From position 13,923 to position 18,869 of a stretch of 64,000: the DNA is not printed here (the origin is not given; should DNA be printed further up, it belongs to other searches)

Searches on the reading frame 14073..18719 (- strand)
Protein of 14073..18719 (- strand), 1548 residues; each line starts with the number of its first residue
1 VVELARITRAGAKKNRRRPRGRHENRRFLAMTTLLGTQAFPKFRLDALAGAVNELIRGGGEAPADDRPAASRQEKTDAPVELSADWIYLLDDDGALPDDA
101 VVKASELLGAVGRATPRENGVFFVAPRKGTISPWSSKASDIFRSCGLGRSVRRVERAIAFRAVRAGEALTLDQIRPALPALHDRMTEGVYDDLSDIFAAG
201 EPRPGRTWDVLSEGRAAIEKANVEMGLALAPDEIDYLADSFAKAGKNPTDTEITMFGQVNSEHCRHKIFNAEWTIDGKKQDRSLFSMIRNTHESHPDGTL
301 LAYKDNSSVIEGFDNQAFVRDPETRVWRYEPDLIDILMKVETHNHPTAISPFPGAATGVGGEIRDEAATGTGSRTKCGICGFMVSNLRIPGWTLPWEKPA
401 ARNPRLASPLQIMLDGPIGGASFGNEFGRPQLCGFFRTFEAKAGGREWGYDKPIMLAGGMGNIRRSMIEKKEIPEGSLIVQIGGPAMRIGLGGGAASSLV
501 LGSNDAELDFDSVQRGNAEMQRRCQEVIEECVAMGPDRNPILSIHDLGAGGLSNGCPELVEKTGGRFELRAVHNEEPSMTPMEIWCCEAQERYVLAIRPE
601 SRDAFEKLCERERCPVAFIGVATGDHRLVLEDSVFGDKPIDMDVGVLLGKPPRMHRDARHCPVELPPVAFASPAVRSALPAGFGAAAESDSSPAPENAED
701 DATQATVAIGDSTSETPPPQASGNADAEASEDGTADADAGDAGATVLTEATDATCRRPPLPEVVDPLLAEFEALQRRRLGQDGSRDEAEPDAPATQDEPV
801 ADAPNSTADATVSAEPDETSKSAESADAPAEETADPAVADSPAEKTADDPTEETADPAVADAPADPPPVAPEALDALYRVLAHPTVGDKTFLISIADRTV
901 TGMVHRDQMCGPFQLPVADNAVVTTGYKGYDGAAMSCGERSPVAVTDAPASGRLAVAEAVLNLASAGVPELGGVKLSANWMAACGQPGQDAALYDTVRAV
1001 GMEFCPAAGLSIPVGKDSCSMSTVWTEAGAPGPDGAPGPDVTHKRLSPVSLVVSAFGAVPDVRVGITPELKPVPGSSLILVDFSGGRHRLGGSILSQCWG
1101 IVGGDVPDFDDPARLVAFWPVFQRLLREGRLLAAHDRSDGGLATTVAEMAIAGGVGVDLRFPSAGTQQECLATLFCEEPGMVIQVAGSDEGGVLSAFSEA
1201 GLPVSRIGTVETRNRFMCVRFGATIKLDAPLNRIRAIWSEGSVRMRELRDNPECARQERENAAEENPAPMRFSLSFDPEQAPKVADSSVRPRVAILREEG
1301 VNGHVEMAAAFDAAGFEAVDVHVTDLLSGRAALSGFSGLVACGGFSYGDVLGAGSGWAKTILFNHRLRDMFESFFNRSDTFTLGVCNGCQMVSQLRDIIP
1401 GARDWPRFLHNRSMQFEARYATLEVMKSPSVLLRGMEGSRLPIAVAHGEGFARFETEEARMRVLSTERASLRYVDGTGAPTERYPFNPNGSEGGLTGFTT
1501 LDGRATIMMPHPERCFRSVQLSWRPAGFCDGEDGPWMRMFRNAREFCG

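Call 89: search_protein_families(library=pfam, proteins=[window:14073-18719:-], max_evalue=0.00001)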
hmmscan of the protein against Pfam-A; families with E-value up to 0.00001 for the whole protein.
window:14073-18719:- (1548 aa): 5 families
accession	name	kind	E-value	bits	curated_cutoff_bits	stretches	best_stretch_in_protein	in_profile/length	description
PF13507.12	GATase_5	-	1.9e-101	339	27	1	1290-1547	1-260/260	CobB/CobQ-like glutamine amidotransferase domain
PF22689.1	FGAR-AT_PurM_N-like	-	2.9e-66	222.6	27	1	888-1057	1-159/160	FGAR-AT PurM_N-like domain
PF02769.27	AIRS_C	-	4.2e-47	160.6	23.1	2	475-631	2-154/156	AIR synthase related protein, C-terminal domain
PF18076.6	FGAR-AT_N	-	5e-24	84.9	26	1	86-195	2-110/115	Formylglycinamide ribonucleotide amidotransferase N-terminal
PF18072.6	FGAR-AT_linker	-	1.4e-20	73.9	26.6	1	218-267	1-50/50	Formylglycinamide ribonucleotide amidotransferase linker domain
